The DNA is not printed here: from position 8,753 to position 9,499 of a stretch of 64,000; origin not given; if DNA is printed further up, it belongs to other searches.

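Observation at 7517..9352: Csx1-like CARF-HEPN effector carrying a second, C-terminal CARF-like domain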

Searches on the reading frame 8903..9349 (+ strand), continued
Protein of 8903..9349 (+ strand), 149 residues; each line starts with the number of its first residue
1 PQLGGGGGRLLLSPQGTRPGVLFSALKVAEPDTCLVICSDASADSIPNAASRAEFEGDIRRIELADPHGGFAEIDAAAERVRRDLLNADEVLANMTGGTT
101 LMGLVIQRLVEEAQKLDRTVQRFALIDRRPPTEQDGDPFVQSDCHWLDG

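Call 61: search_protein_families(library=padloc, proteins=[window:8903-9349:+, P0173, P0176, P0201, P0343, P0276, L045:6499-7923:+], max_evalue=1)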
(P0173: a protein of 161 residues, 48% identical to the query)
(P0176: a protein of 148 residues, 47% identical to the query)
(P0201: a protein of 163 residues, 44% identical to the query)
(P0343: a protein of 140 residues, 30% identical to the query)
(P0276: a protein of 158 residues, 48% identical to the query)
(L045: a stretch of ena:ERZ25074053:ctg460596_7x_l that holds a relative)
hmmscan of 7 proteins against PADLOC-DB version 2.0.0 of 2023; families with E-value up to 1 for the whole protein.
window:8903-9349:+ (149 aa): 21 families
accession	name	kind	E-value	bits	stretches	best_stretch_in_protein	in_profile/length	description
PDLC01840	CARF2--CARF_HEPN_CARF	-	6.4e-39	132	1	4-148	406-544/547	-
PDLC01839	CARF2--CARF_HEPN_CARF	-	9.7e-33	111.7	1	4-143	375-513/518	-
PDLC01838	CARF2--CARF_HEPN_CARF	-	3.4e-27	93.2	1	10-141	385-515/522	-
PDLC01794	CARF1--CARF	-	2.5e-05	22.2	1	10-104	4-105/168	-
PDLC01887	CARF4--CARF_PDDEXK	-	0.00016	19.4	1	25-114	18-104/285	-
PDLC01802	CARF1--CARF_HEPN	-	0.0004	17.3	1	16-103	10-98/388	-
PDLC01069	Can1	-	0.00042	17.3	1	8-108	253-354/556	CARF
PDLC01880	CARF4--CARF_PDDEXK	-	0.00059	17.2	1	27-114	22-107/364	-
PDLC01890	CARF4--CARF_PDDEXK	-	0.0011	16.4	1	22-113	15-102/366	-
PDLC01168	CARF_2M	-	0.0015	16.4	1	30-103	97-167/200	"CARF, 2 TMs"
PDLC01796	CARF1--CARF_HEPN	-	0.0034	14.6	1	30-105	41-117/401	-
PDLC01639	Csx1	-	0.0037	14.4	1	23-103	4-82/361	CAS-III; associated_signaling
PDLC01798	CARF1--CARF_HEPN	-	0.0048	14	1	16-102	9-96/396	-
PDLC01987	CARF_m5--CARF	-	0.017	13.2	1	70-112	136-178/195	-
PDLC01315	Csx1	-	0.017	12.3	1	23-105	4-81/329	CAS-III; associated_signaling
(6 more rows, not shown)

P0173 (161 aa): 16 families
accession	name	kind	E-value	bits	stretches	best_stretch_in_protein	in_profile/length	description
PDLC01840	CARF2--CARF_HEPN_CARF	-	1e-31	108.2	1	1-149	411-547/547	-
PDLC01839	CARF2--CARF_HEPN_CARF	-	1.2e-29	101.5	1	2-143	381-515/518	-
PDLC01838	CARF2--CARF_HEPN_CARF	-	4.2e-25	86.4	1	3-143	386-519/522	-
PDLC01887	CARF4--CARF_PDDEXK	-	0.00024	18.7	1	79-111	69-103/285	-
PDLC01880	CARF4--CARF_PDDEXK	-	0.0014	16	1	40-112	39-107/364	-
PDLC01794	CARF1--CARF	-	0.0022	15.8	1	69-118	72-120/168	-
PDLC01890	CARF4--CARF_PDDEXK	-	0.0029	15.1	1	22-111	19-102/366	-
PDLC01893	CARF4--CARF_PDDEXK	-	0.0073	13.6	1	87-114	92-119/382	-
PDLC01798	CARF1--CARF_HEPN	-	0.0083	13.2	1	28-100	23-96/396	-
PDLC01898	CARF4--CARF_PDDEXK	-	0.011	13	1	75-109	75-109/296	-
PDLC01037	Csx1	-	0.013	13.1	1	59-114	54-104/320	ARF+Nuclease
PDLC01639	Csx1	-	0.013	12.6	1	29-104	12-85/361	CAS-III; associated_signaling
PDLC01168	CARF_2M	-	0.019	12.8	1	29-100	98-166/200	"CARF, 2 TMs"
PDLC01866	CARF3--CARF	-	0.031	12.3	1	58-105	54-99/207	-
PDLC01853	CARF3--CARF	-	0.036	11.7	1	36-100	37-97/209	-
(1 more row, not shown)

P0176 (148 aa): 14 families
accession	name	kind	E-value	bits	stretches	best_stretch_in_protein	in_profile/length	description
PDLC01840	CARF2--CARF_HEPN_CARF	-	8.6e-35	118.4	1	1-142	412-545/547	-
PDLC01839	CARF2--CARF_HEPN_CARF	-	1.5e-31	107.8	1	1-136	381-513/518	-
PDLC01838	CARF2--CARF_HEPN_CARF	-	8e-29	98.6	1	2-136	386-517/522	-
PDLC01798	CARF1--CARF_HEPN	-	3.3e-05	21.1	1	2-96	4-96/396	-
PDLC01069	Can1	-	0.0022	14.9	1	1-107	255-359/556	CARF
PDLC01893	CARF4--CARF_PDDEXK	-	0.0023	15.3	1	82-111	91-120/382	-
PDLC01031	Csx1/Csm6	-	0.003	15.1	1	2-93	5-93/357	CARF+HEPN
PDLC01945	CARF8--CARF_TM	-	0.011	13.4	1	56-130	156-230/241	-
PDLC01802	CARF1--CARF_HEPN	-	0.014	12.2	1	3-100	6-101/388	-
PDLC01887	CARF4--CARF_PDDEXK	-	0.02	12.4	1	80-107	76-103/285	-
PDLC01879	CARF3--CARF_TM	-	0.022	12.4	1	2-99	21-119/222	-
PDLC01639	Csx1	-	0.023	11.8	1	13-101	3-86/361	CAS-III; associated_signaling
PDLC01794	CARF1--CARF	-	0.045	11.6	1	81-98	88-105/168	-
PDLC01880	CARF4--CARF_PDDEXK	-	0.066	10.5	1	28-106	31-105/364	-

P0201 (163 aa): 24 families
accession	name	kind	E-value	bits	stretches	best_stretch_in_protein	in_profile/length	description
PDLC01840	CARF2--CARF_HEPN_CARF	-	2e-31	107.3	1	4-161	410-546/547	-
PDLC01839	CARF2--CARF_HEPN_CARF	-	1e-28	98.4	1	4-158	379-517/518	-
PDLC01838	CARF2--CARF_HEPN_CARF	-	6.3e-25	85.8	1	4-158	383-521/522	-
PDLC01802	CARF1--CARF_HEPN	-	3e-05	21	1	31-139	22-126/388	-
PDLC01798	CARF1--CARF_HEPN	-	5.4e-05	20.4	1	5-109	2-99/396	-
PDLC01168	CARF_2M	-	0.0001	20.2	1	33-110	97-170/200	"CARF, 2 TMs"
PDLC01893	CARF4--CARF_PDDEXK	-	0.00036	17.9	1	91-121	90-120/382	-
PDLC01887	CARF4--CARF_PDDEXK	-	0.0007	17.2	1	87-118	71-104/285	-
PDLC01794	CARF1--CARF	-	0.00097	17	1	89-115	86-112/168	-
PDLC01898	CARF4--CARF_PDDEXK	-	0.0011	16.3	1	87-115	81-109/296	-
PDLC01619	Csx1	-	0.0027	14.9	1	34-117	24-100/330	CAS-III; associated_signaling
PDLC01880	CARF4--CARF_PDDEXK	-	0.0036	14.7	1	75-118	65-107/364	-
PDLC01987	CARF_m5--CARF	-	0.0049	14.9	1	89-116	151-178/195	-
PDLC01354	Csx1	-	0.0049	14.8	1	4-65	2-63/189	CAS-III; associated_signaling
PDLC01639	Csx1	-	0.0051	13.9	1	34-117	12-92/361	CAS-III; associated_signaling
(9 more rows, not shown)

P0343 (140 aa): 29 families (the best 25 are shown)
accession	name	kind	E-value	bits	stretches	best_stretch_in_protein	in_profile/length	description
PDLC01839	CARF2--CARF_HEPN_CARF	-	2.1e-46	156.8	1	2-137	380-514/518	-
PDLC01840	CARF2--CARF_HEPN_CARF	-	3.3e-42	142.9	1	3-140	412-543/547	-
PDLC01838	CARF2--CARF_HEPN_CARF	-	3.1e-40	136.3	1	3-138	385-519/522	-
PDLC01813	CARF1--CARF_HEPN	-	9.3e-08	29.6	1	2-95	3-96/421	-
PDLC01802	CARF1--CARF_HEPN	-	2.5e-07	27.9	1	2-96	3-98/388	-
PDLC01794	CARF1--CARF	-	4.2e-07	27.9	1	1-97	2-105/168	-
PDLC01798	CARF1--CARF_HEPN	-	8e-07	26.4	1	1-94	1-95/396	-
PDLC01887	CARF4--CARF_PDDEXK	-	8.5e-06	23.5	1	2-107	2-104/285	-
PDLC01031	Csx1/Csm6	-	1e-05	23.2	1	1-94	2-95/357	CARF+HEPN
PDLC01639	Csx1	-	2.7e-05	21.4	1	17-95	5-81/361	CAS-III; associated_signaling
PDLC01880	CARF4--CARF_PDDEXK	-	0.00019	18.8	1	19-114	20-114/364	-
PDLC01032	Csx1/Csm6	-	0.00035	18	1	48-128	337-411/412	CARF+HEPN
PDLC01168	CARF_2M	-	0.0012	16.7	1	23-94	97-165/200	"CARF, 2 TMs"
PDLC01966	CARF_HEPN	-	0.0018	15.7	1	50-103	9-60/333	-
PDLC01874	CARF3--CARF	-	0.0037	14.9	1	15-92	18-93/233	-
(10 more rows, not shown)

P0276 (158 aa): 35 families (the best 25 are shown)
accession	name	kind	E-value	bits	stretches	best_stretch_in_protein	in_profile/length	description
PDLC01840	CARF2--CARF_HEPN_CARF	-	3.3e-36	123.1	1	11-158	410-544/547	-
PDLC01839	CARF2--CARF_HEPN_CARF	-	1.3e-35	121.2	1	5-155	373-515/518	-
PDLC01838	CARF2--CARF_HEPN_CARF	-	1.1e-27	94.9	1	4-156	376-520/522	-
PDLC01037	Csx1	-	8.3e-08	30.1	1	14-124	5-102/320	ARF+Nuclease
PDLC01887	CARF4--CARF_PDDEXK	-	1.9e-06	25.6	1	41-123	24-103/285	-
PDLC01879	CARF3--CARF_TM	-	8.6e-06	23.5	1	9-120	16-124/222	-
PDLC01168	CARF_2M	-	3.6e-05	21.7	1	40-116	97-170/200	"CARF, 2 TMs"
PDLC01802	CARF1--CARF_HEPN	-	4e-05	20.6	1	39-128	23-113/388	-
PDLC01639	Csx1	-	5.1e-05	20.5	1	41-122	12-91/361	CAS-III; associated_signaling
PDLC01794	CARF1--CARF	-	7.9e-05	20.5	1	13-115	4-106/168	-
PDLC01893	CARF4--CARF_PDDEXK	-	8.3e-05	20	1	57-128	50-121/382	-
PDLC01880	CARF4--CARF_PDDEXK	-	9e-05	19.9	1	41-123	25-106/364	-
PDLC01354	Csx1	-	0.0001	20.3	1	11-64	2-53/189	CAS-III; associated_signaling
PDLC01867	CARF3--CARF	-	0.00025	19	1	49-114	40-105/200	-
PDLC01898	CARF4--CARF_PDDEXK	-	0.0004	17.7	1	86-130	74-122/296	-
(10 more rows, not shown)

L045:6499-7923:+ (475 aa): 25 families
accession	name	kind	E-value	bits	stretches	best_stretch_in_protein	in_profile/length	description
PDLC01840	CARF2--CARF_HEPN_CARF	-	2.5e-87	291.8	1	23-450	3-383/547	-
PDLC01032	Csx1/Csm6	-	6.4e-48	162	1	25-451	3-359/412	CARF+HEPN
PDLC01824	CARF2--CARF_HEPN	-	3.8e-45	153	2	26-212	3-181/376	-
PDLC01621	Csx1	-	4.9e-40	136.2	1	27-436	1-340/340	CAS-III; associated_signaling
PDLC01345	Csx1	-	1.7e-38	131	1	26-375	1-264/267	CAS-III; associated_signaling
PDLC01839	CARF2--CARF_HEPN_CARF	-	5.3e-35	119.2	2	27-222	3-194/518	-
PDLC01844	CARF2--CARF_HEPN_CSX3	-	2.4e-23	80.8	2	26-211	2-179/464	-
PDLC01281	Csx1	-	5.6e-21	73.4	1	78-209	52-190/191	CAS-III; associated_signaling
PDLC01825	CARF2--CARF_HEPN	-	6.1e-21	72.8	1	90-210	96-215/382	-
PDLC01843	CARF2--CARF_HEPN_CSX20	-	7.4e-20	69.3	1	25-440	3-359/498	-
PDLC01826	CARF2--CARF_HEPN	-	8.5e-14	49.5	1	125-212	134-226/393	-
PDLC01284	Csx1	-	3.4e-13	48.1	1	108-213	78-175/289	CAS-III; associated_signaling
PDLC01838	CARF2--CARF_HEPN_CARF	-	5.2e-13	46.5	1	57-212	28-178/522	-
PDLC01842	CARF2--CARF_HEPN_CSX16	-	8e-12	42.9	1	75-330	43-275/478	-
PDLC01832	CARF2--CARF_HEPN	-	3.1e-11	41.2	1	36-206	15-185/416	-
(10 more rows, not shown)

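Call 67: find_encoding_contigs(protein=P0173, flank=7000, max_places=1)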
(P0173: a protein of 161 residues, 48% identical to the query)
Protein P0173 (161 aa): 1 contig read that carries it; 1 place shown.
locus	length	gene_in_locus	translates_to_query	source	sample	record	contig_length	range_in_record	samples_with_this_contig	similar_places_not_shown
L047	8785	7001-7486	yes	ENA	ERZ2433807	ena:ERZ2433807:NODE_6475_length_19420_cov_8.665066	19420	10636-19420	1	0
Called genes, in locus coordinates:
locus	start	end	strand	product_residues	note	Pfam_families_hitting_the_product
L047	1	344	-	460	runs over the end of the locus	PF00291:PALP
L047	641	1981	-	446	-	PF10396:TrmE_N, PF12631:MnmE_helical, PF00009:GTP_EFTU (faint), PF00350:Dynamin_N (faint), PF01926:MMR_HSR1, PF02421:FeoB_N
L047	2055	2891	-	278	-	PF00892:EamA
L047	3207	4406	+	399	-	PF04165:DUF401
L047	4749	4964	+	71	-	PF15919:HicB_lk_antitox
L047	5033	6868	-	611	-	PF14104:DUF4277 (weak), PF01609:DDE_Tnp_1 (faint)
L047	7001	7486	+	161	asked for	-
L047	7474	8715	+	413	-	PF03787:RAMPs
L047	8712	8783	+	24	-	?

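Call 68: find_encoding_contigs(protein=P0201, flank=7000, max_places=1)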
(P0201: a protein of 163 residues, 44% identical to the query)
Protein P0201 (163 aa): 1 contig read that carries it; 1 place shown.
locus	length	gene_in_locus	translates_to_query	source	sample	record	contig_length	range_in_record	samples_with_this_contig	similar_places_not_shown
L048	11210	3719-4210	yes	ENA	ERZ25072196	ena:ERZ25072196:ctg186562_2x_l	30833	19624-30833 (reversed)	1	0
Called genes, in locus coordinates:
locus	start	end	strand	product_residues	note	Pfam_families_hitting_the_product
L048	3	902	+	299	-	?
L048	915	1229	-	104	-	-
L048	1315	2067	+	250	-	-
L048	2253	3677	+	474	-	-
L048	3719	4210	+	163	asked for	-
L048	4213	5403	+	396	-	PF03787:RAMPs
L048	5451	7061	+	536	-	PF12469:Cmr2_N, PF22335:Cas10-Cmr2_palm2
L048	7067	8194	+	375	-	PF09700:Cas_Cmr3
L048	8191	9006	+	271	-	PF03787:RAMPs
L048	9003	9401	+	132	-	PF09701:Cas_Cmr5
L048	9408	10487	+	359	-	PF03787:RAMPs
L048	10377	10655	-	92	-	-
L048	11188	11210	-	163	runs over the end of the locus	PF01526:DDE_Tnp_Tn3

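Call 69: find_encoding_contigs(protein=P0286, flank=7000, max_places=1)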
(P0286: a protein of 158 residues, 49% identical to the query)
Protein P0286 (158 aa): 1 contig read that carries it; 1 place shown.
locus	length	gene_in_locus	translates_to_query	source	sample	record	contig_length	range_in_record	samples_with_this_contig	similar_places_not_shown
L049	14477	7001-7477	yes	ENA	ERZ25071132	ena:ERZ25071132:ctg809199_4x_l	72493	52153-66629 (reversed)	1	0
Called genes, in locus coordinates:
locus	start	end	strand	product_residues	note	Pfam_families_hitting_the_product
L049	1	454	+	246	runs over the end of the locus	PF00565:SNase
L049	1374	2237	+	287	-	-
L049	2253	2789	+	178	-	-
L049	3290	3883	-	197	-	-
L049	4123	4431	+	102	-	PF13340:DUF4096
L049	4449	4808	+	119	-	PF01609:DDE_Tnp_1, PF13586:DDE_Tnp_1_2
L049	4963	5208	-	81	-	-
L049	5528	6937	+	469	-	-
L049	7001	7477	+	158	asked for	-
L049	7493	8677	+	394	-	PF03787:RAMPs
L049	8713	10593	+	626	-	PF12469:Cmr2_N, PF22335:Cas10-Cmr2_palm2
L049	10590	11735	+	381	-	PF09700:Cas_Cmr3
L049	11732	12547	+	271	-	PF03787:RAMPs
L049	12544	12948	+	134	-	PF09701:Cas_Cmr5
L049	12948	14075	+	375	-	PF03787:RAMPs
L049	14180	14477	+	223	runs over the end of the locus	PF08798:CRISPR_assoc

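Call 70: find_encoding_contigs(protein=P0330, flank=7000, max_places=1)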
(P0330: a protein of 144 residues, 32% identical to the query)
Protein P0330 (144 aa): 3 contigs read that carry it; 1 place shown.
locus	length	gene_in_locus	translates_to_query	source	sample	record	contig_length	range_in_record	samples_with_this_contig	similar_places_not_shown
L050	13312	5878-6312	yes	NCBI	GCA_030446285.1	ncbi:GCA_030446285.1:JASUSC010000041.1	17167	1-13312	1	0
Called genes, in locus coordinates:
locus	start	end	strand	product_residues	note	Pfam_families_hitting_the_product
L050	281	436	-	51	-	-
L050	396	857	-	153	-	PF02001:DUF134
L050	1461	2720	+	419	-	PF08279:HTH_11 (faint), PF13280:WYL, PF25583:WCX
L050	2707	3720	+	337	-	PF13280:WYL, PF25583:WCX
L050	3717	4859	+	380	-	PF23400:CARF_Card1 (weak)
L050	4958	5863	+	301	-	-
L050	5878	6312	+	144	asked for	-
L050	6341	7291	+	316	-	PF08902:DUF1848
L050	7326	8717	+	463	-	-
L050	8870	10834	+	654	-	PF22335:Cas10-Cmr2_palm2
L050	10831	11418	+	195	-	PF03787:RAMPs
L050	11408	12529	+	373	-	PF03787:RAMPs (faint)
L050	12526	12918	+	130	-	-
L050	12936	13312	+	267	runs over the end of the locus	PF03787:RAMPs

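Call 80: find_related_loci(query=A3, collection=viral_contigs, flank=6000)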
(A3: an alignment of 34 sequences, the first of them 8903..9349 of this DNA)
Query A3 (149 aa) in viral_contigs; peptide patterns used: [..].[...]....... (x = any residue, [..] = any of these).
88 stretches matched a pattern, but none encodes a relative of the query by tblastn (E <= 1e-3).

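Call 82: fold_search(model_id=the predicted structure, library=viral)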
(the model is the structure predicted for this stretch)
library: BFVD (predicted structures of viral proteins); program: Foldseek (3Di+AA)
matches with E <= 10: 1321; with E <= 0.001: 1
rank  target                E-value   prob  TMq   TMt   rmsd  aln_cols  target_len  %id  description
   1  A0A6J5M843            3.1e-04  1.00  0.51  0.52   5.4       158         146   15  Uncharacterized protein [uncultured Caudovirales phage]
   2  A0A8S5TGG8            1.2e-03  1.00  0.47  0.25   6.0       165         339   12  Uncharacterized protein [Myoviridae sp. ctIty1]
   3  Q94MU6                2.5e-03  1.00  0.48  0.46   5.0       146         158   14  p23 [Myxococcus phage Mx8]
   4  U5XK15                2.7e-03  0.97  0.43  0.10  10.0       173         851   10  (no name in the UniProt tables at hand)
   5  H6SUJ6                3.1e-03  0.99  0.46  0.38   5.3       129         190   13  LmbE-like protein [Campylobacter virus IBB35]
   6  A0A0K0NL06            3.5e-03  0.98  0.43  0.41   6.0       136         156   14  YspA cpYpsA-related SLOG domain-containing protein [Gordonia phage GMA3]
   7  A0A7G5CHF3            3.7e-03  0.98  0.43  0.38   6.5       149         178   15  (no name in the UniProt tables at hand)
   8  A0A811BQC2            5.0e-03  0.97  0.43  0.29  11.9       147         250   12  YspA cpYpsA-related SLOG domain-containing protein [Pandoravirus japonicus]
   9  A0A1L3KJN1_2          5.3e-03  0.77  0.35  0.07   8.7       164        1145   14  (no name in the UniProt tables at hand)
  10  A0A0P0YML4            6.0e-03  0.85  0.36  0.22   7.9       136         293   18  (no name in the UniProt tables at hand)
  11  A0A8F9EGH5            7.2e-03  0.82  0.36  0.26   7.2       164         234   15  Putative coat protein (Fragment) [Sisal-associated dsRNA virus C]
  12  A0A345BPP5            7.7e-03  0.98  0.43  0.53   5.2       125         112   10  (no name in the UniProt tables at hand)
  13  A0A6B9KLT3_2          8.2e-03  0.87  0.37  0.08   6.5       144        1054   11  RNA-directed RNA polymerase [Atrato Chu-like virus 4]
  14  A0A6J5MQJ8            9.9e-03  0.95  0.42  0.18   7.4       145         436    9  Prohead protease [uncultured Caudovirales phage]
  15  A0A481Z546            1.0e-02  0.91  0.40  0.19   6.9       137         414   11  FtsJ-like methyltransferase [Pithovirus LCPAC101]
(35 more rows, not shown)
